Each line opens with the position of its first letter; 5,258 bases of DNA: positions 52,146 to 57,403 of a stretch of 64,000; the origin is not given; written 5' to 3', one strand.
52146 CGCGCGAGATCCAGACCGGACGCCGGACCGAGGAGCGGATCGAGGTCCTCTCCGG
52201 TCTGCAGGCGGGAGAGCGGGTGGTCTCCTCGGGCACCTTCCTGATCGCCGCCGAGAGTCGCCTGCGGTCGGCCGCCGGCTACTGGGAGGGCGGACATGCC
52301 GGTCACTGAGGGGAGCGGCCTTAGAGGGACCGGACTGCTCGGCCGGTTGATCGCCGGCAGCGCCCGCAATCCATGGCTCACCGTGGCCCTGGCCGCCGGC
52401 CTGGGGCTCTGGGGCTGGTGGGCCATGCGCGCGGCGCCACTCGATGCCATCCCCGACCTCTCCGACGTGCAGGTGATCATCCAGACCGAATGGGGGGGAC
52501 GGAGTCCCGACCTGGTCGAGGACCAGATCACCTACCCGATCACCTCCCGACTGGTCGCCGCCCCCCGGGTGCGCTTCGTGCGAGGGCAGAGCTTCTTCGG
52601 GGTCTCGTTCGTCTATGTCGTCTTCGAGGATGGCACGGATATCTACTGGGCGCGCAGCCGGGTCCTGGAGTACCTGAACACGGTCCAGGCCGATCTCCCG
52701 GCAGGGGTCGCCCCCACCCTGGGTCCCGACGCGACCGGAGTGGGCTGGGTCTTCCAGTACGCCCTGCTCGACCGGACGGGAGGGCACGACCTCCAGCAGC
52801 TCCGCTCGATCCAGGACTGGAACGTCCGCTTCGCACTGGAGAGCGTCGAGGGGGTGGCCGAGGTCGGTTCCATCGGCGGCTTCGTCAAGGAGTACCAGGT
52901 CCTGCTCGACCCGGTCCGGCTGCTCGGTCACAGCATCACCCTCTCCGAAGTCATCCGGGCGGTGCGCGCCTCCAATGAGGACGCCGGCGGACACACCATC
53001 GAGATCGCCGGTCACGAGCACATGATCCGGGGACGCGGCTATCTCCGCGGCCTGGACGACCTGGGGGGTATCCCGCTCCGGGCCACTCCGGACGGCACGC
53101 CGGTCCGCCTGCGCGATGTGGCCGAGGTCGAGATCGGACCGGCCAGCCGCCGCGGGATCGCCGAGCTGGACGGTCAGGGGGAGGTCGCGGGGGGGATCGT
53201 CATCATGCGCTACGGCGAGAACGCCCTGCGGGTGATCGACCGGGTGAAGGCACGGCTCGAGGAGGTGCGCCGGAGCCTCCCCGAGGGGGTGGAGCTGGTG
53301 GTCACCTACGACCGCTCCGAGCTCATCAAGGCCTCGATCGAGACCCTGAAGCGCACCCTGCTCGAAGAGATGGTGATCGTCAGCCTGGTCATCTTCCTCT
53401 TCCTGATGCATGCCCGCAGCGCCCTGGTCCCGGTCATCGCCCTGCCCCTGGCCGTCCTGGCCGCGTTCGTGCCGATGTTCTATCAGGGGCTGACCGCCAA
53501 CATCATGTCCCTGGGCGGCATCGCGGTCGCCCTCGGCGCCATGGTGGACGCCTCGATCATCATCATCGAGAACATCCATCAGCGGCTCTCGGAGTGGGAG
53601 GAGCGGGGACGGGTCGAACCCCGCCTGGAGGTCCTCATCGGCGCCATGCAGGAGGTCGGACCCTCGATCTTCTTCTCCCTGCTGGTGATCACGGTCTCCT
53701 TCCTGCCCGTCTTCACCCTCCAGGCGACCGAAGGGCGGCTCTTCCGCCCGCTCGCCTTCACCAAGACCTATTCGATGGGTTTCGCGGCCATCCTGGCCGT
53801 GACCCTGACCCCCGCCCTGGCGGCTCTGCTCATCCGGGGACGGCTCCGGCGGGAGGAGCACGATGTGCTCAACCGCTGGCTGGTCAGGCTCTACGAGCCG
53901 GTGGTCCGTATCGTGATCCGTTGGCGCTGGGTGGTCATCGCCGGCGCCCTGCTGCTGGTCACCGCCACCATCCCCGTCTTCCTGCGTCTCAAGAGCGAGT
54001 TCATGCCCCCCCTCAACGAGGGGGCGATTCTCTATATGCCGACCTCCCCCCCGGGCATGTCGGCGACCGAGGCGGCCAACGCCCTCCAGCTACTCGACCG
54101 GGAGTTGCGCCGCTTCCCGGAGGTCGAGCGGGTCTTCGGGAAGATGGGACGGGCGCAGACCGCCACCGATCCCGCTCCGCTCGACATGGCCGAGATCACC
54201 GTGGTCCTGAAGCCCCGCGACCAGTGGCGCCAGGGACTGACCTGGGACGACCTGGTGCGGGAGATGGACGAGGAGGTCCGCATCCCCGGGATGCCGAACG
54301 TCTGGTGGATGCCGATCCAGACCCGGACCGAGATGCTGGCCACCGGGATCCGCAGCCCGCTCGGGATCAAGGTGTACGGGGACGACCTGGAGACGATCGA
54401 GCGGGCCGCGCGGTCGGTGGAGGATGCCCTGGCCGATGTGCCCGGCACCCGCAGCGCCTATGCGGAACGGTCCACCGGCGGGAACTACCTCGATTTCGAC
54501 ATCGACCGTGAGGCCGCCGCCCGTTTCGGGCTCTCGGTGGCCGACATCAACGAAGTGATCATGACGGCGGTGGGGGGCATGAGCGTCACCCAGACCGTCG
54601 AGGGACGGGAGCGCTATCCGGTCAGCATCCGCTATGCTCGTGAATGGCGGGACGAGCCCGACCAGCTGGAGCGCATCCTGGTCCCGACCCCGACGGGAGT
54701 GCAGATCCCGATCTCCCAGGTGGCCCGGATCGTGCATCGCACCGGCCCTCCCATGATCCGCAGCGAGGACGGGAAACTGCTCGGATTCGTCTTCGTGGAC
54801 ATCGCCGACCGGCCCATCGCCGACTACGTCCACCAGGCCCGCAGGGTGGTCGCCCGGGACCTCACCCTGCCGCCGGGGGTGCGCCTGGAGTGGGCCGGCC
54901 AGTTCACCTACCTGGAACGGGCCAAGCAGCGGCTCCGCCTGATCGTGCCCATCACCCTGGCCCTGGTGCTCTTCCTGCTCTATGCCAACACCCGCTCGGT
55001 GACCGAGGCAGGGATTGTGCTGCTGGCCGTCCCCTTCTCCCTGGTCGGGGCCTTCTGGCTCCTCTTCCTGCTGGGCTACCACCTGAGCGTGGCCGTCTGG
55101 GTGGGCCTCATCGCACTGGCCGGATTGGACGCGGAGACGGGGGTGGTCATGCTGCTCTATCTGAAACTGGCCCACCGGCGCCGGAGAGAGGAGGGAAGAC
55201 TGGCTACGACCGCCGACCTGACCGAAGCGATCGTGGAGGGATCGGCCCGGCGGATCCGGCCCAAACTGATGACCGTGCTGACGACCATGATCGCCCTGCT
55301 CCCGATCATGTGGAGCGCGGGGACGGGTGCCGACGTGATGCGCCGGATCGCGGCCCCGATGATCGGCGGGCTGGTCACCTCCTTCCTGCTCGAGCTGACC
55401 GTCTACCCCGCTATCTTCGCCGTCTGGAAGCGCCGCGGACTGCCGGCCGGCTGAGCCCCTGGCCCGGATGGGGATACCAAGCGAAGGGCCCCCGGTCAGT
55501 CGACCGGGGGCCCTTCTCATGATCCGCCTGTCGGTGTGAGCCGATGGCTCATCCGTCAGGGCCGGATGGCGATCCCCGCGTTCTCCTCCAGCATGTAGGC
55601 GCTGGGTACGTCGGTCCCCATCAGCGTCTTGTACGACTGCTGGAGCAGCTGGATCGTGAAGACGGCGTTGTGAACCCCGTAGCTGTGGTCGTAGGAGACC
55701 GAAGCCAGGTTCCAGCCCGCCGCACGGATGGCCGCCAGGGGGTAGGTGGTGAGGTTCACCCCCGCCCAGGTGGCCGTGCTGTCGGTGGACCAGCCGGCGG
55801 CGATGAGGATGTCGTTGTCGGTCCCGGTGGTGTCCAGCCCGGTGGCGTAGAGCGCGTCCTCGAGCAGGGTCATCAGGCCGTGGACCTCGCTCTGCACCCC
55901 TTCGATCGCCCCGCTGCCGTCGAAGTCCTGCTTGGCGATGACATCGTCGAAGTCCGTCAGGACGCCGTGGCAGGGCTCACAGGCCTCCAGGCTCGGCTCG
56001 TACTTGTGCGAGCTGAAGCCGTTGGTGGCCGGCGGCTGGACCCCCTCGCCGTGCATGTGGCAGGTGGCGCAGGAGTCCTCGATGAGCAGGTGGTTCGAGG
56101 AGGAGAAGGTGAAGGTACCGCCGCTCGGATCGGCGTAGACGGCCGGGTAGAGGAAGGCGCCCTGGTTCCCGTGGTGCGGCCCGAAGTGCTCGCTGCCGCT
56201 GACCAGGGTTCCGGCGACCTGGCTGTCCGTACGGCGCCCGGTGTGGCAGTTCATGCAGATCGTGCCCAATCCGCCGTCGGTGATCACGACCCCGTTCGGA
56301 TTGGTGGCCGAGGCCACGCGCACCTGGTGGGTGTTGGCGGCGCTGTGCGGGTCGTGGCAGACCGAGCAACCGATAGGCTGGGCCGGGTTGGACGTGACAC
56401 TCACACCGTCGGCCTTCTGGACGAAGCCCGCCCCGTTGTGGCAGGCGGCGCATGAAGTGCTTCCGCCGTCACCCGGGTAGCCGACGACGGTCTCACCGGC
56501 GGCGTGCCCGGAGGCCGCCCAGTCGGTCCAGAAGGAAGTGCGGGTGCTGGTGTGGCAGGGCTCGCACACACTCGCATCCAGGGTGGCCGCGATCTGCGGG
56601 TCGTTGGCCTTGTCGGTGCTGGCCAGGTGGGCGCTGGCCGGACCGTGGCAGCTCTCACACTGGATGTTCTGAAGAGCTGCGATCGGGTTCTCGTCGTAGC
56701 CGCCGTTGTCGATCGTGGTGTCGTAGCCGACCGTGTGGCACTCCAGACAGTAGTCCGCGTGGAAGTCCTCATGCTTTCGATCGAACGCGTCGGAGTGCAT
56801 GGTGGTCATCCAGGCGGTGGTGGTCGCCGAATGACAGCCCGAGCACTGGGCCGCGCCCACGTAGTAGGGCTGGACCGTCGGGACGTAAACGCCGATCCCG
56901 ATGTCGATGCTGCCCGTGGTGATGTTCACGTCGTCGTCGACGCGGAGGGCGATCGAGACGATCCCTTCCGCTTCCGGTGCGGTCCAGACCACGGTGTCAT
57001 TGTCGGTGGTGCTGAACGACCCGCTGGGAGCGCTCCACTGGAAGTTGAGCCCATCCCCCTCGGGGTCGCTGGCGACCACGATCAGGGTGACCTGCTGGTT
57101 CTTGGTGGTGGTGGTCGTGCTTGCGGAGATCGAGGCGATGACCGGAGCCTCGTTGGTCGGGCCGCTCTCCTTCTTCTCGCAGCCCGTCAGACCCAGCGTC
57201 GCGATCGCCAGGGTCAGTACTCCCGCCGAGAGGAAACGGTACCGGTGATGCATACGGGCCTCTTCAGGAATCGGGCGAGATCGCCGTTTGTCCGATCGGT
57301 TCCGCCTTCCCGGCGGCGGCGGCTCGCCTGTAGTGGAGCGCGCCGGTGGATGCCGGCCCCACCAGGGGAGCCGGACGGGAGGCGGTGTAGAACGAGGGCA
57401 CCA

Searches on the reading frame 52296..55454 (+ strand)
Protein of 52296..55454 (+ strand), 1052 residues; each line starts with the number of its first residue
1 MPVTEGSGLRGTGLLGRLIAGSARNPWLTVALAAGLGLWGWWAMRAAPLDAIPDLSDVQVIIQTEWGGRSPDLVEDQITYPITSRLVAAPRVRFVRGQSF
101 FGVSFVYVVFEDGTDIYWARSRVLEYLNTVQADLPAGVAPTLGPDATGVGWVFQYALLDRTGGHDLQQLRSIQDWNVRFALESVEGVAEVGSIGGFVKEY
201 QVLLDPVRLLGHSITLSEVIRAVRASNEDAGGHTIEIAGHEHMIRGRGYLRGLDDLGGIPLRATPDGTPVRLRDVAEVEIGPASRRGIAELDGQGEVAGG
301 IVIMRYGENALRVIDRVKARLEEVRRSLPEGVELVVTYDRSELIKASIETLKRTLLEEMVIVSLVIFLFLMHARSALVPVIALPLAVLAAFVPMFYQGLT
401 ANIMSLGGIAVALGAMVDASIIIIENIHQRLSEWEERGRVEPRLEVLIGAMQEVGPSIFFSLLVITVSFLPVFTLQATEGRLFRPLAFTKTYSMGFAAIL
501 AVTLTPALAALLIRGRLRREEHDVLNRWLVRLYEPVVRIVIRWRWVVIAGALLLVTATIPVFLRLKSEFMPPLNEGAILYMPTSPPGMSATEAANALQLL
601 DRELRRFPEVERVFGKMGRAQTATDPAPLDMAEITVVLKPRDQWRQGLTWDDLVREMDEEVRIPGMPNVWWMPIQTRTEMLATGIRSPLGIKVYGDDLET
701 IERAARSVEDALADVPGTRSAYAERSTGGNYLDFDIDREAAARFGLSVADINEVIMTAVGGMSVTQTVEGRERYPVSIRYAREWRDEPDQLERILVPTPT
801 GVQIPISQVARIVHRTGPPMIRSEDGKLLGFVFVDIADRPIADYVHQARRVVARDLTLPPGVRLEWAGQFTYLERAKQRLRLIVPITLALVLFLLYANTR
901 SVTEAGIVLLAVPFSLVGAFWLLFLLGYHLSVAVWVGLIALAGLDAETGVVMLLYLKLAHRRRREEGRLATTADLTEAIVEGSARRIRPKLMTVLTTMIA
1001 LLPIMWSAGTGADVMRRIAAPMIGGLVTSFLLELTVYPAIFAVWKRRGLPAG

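Call 67: search_protein_families(library=pfam, proteins=[window:52296-55454:+], max_evalue=0.001)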
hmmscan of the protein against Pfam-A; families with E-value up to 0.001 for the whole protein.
window:52296-55454:+ (1052 aa): 2 families
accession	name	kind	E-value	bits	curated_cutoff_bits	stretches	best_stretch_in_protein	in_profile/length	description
PF00873.25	ACR_tran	-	7.9e-233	775.8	28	1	24-1043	7-1019/1021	AcrB/AcrD/AcrF family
PF03176.21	MMPL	-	1.9e-14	53.8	20.5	2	352-538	143-328/333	MMPL family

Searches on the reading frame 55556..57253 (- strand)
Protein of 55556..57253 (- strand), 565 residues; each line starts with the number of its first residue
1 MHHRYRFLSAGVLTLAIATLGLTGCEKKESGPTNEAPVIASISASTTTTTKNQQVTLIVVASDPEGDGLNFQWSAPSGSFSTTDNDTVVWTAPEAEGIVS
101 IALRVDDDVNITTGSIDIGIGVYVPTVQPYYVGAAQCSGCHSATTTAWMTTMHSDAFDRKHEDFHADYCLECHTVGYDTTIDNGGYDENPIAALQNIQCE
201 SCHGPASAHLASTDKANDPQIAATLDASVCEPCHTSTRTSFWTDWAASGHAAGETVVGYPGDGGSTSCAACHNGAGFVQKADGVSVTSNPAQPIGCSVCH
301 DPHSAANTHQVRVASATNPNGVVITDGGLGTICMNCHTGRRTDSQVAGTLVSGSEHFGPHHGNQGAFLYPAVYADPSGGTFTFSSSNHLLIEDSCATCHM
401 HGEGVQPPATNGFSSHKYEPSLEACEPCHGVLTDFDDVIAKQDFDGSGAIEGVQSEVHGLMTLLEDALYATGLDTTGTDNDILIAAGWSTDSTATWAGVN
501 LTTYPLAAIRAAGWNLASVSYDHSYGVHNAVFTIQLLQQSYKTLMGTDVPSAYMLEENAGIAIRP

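Call 72: search_protein_families(library=pfam, proteins=[window:55556-57253:-], max_evalue=0.01)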
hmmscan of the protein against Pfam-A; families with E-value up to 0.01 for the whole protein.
window:55556-57253:- (565 aa): 6 families
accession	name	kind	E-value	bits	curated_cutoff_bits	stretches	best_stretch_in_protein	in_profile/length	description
PF14522.11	Cytochrome_C7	-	2.4e-12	46.9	24.8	2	195-273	12-67/67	Cytochrome c7 and related cytochrome c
PF13435.11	Cytochrome_C554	-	3.7e-10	41.1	20.8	1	136-204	1-84/84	Cytochrome c554 and c-prime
PF22113.1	Mtrc-MtrF_II-IV_dom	-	1.5e-09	38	30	1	132-275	26-166/176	Outer membrane cytochrome MtrC/MtrF-like, domains II/IV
PF14537.11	Cytochrom_c3_2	-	1.5e-08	35.4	25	0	266-341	7-68/79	Cytochrome c3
PF17963.7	Big_9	-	3.7e-06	28.2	23.6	1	34-117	1-87/89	Bacterial Ig domain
PF00801.26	PKD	-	0.0031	17.9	23.5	1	41-113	3-73/80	PKD domain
